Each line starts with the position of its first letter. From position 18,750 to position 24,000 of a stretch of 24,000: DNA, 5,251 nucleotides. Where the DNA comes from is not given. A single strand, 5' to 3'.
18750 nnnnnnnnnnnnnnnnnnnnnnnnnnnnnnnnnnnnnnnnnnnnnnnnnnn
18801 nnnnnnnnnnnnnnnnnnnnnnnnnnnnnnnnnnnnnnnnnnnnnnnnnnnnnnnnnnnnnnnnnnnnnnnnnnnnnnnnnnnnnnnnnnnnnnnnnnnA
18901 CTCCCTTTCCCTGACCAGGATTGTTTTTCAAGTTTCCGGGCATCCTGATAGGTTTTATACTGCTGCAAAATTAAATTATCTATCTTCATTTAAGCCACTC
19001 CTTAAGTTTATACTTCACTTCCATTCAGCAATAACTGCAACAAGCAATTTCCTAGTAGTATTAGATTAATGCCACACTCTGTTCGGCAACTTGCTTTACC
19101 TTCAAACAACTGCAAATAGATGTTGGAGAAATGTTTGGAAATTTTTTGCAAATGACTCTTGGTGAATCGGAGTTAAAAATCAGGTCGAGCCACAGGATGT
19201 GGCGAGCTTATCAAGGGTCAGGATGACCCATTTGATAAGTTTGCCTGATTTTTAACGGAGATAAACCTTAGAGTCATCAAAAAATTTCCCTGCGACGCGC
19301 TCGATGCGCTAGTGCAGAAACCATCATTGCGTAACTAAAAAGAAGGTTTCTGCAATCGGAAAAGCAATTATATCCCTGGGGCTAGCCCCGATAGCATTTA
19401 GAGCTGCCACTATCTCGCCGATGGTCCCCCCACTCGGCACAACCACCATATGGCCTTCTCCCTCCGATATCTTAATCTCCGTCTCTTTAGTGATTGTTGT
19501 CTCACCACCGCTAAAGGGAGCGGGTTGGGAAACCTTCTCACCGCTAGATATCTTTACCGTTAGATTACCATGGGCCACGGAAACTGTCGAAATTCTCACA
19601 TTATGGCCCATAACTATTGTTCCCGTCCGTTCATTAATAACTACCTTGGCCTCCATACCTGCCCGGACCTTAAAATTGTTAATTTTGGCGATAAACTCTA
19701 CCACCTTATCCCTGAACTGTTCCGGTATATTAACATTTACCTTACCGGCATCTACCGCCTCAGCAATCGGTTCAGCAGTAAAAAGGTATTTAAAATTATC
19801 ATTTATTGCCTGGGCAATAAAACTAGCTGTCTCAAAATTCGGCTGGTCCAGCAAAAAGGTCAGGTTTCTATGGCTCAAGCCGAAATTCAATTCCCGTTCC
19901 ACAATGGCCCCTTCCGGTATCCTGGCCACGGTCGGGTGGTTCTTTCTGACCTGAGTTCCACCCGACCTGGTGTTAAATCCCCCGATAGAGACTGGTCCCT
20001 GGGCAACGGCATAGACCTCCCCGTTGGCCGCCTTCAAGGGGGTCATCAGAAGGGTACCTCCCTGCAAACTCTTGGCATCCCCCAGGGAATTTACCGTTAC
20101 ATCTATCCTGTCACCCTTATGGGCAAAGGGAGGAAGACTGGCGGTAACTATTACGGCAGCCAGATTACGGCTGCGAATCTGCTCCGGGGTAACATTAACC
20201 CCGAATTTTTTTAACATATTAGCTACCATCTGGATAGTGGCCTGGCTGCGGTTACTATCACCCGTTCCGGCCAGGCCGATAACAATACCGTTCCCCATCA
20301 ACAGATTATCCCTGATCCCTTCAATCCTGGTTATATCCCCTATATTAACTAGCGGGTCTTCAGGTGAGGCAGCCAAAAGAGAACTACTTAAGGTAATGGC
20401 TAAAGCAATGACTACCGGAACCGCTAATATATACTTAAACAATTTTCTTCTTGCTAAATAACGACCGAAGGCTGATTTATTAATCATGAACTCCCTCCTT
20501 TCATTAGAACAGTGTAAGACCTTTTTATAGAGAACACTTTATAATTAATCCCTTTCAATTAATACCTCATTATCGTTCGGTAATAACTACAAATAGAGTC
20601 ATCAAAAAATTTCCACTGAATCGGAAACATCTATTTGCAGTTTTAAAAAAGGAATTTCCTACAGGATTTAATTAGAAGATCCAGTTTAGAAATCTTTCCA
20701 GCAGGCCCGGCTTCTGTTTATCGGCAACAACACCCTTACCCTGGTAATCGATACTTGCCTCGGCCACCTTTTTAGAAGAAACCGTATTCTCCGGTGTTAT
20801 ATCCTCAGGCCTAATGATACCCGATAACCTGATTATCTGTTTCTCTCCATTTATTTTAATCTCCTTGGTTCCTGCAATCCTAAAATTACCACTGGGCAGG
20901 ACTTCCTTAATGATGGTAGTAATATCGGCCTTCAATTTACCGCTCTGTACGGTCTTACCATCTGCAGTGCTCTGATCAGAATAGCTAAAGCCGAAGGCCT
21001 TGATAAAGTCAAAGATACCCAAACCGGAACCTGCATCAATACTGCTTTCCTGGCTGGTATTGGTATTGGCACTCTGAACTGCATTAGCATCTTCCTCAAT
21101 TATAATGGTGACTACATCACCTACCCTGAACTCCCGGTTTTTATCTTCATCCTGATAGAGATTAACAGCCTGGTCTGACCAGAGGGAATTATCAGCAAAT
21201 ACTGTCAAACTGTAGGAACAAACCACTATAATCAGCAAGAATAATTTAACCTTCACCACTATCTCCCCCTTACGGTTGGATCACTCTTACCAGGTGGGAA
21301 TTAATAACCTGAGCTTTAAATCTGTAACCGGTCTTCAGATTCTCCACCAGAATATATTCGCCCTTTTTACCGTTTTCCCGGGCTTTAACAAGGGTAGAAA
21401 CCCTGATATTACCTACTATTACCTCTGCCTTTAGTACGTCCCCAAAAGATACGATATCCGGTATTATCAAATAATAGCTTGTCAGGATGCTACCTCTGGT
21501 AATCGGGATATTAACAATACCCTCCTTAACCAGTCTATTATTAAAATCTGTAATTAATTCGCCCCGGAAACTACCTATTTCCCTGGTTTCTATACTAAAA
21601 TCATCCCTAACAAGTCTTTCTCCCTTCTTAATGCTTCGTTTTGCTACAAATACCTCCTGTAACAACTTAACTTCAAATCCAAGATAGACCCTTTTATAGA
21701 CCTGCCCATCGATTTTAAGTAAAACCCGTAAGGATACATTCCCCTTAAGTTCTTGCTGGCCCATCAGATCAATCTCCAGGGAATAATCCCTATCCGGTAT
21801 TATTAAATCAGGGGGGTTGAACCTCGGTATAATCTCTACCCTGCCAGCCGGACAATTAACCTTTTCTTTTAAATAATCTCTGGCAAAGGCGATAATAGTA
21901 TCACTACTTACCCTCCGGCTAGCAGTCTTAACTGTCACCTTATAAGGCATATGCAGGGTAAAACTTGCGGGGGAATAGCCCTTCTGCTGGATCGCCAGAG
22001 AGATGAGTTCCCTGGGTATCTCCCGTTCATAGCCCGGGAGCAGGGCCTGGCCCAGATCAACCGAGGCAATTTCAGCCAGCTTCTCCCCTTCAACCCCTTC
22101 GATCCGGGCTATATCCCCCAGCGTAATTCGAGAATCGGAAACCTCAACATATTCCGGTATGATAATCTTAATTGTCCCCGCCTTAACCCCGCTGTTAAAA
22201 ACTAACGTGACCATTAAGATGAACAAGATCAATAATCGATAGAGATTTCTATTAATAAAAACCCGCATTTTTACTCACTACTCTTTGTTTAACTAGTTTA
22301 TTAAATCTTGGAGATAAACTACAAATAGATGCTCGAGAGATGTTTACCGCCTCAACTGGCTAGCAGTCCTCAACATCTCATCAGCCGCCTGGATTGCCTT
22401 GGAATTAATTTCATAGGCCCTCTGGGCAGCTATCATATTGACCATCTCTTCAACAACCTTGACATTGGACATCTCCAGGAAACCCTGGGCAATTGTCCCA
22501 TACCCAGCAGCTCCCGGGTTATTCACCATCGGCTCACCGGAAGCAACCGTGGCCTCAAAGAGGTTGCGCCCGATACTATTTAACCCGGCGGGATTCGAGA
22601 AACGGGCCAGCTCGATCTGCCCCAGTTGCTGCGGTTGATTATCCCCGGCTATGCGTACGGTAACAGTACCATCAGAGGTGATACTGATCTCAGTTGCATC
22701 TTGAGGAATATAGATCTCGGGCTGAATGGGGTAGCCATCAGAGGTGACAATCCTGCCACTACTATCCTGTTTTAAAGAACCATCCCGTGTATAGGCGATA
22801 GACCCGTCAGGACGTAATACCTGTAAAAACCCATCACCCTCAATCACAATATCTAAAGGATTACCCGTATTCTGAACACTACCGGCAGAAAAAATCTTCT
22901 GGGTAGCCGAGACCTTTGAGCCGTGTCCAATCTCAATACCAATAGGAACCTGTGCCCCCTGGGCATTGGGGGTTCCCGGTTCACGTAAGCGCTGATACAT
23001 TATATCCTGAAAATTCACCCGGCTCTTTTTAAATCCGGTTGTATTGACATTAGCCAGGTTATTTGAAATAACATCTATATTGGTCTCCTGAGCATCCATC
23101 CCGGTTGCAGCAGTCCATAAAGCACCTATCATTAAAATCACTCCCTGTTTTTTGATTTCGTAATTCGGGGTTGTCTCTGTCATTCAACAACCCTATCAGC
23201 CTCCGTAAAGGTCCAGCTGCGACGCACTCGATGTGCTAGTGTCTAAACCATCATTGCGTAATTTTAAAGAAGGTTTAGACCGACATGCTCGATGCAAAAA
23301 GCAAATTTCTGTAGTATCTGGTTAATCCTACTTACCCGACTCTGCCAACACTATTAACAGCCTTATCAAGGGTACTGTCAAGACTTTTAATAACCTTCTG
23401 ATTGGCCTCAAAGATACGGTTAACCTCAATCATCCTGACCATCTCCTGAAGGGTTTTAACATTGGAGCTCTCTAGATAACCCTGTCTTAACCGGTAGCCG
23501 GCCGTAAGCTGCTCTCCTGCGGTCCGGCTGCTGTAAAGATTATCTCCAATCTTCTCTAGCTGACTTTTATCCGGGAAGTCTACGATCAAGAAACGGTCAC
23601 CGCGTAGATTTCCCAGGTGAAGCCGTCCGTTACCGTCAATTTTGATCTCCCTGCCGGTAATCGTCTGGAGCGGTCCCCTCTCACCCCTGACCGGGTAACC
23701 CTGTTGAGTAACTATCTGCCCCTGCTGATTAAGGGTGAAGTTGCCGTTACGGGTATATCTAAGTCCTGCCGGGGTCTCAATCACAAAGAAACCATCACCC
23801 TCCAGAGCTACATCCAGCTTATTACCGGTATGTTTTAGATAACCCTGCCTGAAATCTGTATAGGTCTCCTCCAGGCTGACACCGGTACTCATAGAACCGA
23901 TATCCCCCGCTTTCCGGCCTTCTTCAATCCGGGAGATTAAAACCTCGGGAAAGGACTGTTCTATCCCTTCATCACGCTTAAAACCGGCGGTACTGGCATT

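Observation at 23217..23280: Compensatory base changes between two copies of module H indicate a selected hairpin structure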

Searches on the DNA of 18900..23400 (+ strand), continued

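Call 97: search_with_rna_model(model_id=R1, sources=[L046, L047, L048, L049, L050, L051, L052, L053, L054, L055], max_evalue=1)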
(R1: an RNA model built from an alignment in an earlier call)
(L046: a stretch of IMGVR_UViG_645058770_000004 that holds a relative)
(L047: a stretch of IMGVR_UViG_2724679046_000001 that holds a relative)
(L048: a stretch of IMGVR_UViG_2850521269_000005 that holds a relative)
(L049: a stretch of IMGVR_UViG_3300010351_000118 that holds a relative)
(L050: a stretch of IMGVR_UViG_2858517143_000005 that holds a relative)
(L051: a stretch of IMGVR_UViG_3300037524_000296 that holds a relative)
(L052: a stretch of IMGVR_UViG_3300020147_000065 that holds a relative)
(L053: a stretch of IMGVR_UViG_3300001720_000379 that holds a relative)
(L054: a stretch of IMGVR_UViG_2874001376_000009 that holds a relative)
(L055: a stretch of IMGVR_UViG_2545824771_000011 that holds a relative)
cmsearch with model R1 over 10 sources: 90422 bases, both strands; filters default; matches with E-value up to 1: 1.
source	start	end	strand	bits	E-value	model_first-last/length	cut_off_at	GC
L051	528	556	+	11.3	0.8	30-59/64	no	0.41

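Call 99: search_with_rna_model(model_id=R1, sources=[L056], max_evalue=5)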
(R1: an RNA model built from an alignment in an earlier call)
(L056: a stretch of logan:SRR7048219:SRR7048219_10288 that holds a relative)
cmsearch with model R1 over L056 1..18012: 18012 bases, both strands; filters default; matches with E-value up to 5: 1.
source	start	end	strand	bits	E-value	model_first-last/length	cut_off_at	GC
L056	12986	13009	-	8.6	0.73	33-56/64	no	0.5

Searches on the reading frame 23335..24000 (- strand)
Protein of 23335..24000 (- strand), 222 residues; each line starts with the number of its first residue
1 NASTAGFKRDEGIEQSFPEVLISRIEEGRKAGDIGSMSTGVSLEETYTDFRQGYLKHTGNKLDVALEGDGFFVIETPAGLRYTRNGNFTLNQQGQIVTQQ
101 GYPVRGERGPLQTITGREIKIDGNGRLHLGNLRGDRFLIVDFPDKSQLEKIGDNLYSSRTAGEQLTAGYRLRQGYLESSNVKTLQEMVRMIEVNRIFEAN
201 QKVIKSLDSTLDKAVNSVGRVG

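Call 33: find_encoding_contigs(protein=window:23335-23892:-, flank=10000, max_places=10)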
Protein window:23335-23892:- (186 aa): no gene with exactly this product is on record in the collection.

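Call 80: find_homologous_proteins(query=window:23335-24000:-, max_evalue=1e-80)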
Query window:23335-24000:- (222 aa): 21 proteins with E <= 1e-80 among 3147 candidates.
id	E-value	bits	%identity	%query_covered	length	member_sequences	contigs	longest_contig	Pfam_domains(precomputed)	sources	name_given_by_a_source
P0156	2.1e-139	480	100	100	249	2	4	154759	PF06429.19,PF00460.26,PF22692.2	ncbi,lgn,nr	ncbi:MAG: flagellar basal-body rod protein FlgF [Halanaerobiales bacterium]|nr:flagellar basal-body 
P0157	3.4e-95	336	67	100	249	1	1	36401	PF06429.19,PF00460.26,PF22692.2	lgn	-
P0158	1.7e-92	327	67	100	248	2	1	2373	PF06429.19,PF00460.26,PF22692.2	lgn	-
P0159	7.7e-90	318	64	100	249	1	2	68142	PF06429.19,PF00460.26,PF22692.2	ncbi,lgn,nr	ncbi:MAG: flagellar basal-body rod protein FlgF [Firmicutes bacterium]|nr:flagellar basal-body rod p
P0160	1.3e-89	317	65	100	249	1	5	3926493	PF06429.19,PF00460.26,PF22692.2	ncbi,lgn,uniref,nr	ncbi:flagellar basal-body rod protein FlgF [Iocasia frigidifontis]|uniref:Flagellar basal-body rod p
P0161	2.6e-89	317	67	100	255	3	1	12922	PF06429.19,PF00460.26,PF22692.2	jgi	-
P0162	2.9e-89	316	65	100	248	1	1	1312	PF06429.19,PF00460.26,PF22692.2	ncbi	-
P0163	5.6e-89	315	61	100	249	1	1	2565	PF06429.19,PF00460.26,PF22692.2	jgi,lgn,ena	-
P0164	1.3e-88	314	64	100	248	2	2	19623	PF06429.19,PF00460.26,PF22692.2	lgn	-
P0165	3.6e-88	313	65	99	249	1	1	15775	PF06429.19,PF00460.26,PF22692.2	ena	-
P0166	5.4e-88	312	62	100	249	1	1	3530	PF06429.19,PF00460.26,PF22692.2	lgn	-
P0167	1.0e-87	311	64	100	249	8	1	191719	PF06429.19,PF00460.26,PF22692.2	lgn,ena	-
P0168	8.9e-87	308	64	100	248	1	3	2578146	PF06429.19,PF00460.26,PF22692.2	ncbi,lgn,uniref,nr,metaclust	ncbi:flagellar basal-body rod protein FlgF [Halothermothrix orenii]|uniref:Flagellar basal body rod 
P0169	7.3e-86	305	64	100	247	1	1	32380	PF06429.19,PF00460.26,PF22692.2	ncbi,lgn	-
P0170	1.2e-85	305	61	100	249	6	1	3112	PF06429.19,PF00460.26,PF22692.2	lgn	-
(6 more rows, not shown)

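Call 81: find_encoding_contigs(protein=P0156, flank=10000, max_places=10)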
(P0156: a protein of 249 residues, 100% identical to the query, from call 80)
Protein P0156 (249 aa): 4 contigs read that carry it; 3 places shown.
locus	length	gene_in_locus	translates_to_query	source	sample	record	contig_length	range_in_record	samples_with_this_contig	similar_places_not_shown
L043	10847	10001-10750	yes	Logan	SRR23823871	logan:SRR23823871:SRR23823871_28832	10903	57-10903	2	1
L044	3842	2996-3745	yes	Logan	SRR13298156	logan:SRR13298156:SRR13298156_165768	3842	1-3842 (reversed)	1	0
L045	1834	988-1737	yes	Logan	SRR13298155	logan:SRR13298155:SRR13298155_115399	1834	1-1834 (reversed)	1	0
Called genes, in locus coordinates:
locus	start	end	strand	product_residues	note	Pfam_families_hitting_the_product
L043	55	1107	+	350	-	PF01312:Bac_export_2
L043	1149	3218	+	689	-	PF00771:FHIPEP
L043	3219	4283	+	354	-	PF00448:SRP54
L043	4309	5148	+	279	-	PF00142:Fer4_NifH, PF02374:ArsA_ATPase (weak), PF06564:CBP_BcsQ, PF09140:MipZ (faint), PF10609:ParA, PF13614:AAA_31, PF01656:CbiA, PF10609:ParA (weak)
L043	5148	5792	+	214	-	PF12945:PilZNR, PF07238:PilZ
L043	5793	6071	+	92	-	-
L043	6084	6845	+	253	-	PF04542:Sigma70_r2, PF13384:HTH_23 (faint), PF04539:Sigma70_r3, PF12802:MarR_2 (faint), PF08281:Sigma70_r4_2, PF04545:Sigma70_r4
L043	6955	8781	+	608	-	PF20250:FapA_N, PF03961:FapA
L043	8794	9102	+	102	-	-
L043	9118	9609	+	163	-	PF19610:DUF6115 (weak)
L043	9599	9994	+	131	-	PF02618:YceG (weak)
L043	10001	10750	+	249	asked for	PF00460:Flg_bb_rod, PF22692:LlgE_F_G_D1, PF06429:Flg_bbr_C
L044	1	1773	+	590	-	?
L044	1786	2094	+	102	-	-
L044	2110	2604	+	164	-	PF10975:DUF2802 (faint), PF19610:DUF6115 (weak)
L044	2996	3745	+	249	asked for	PF00460:Flg_bb_rod, PF22692:LlgE_F_G_D1, PF06429:Flg_bbr_C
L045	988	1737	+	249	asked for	PF00460:Flg_bb_rod, PF22692:LlgE_F_G_D1, PF06429:Flg_bbr_C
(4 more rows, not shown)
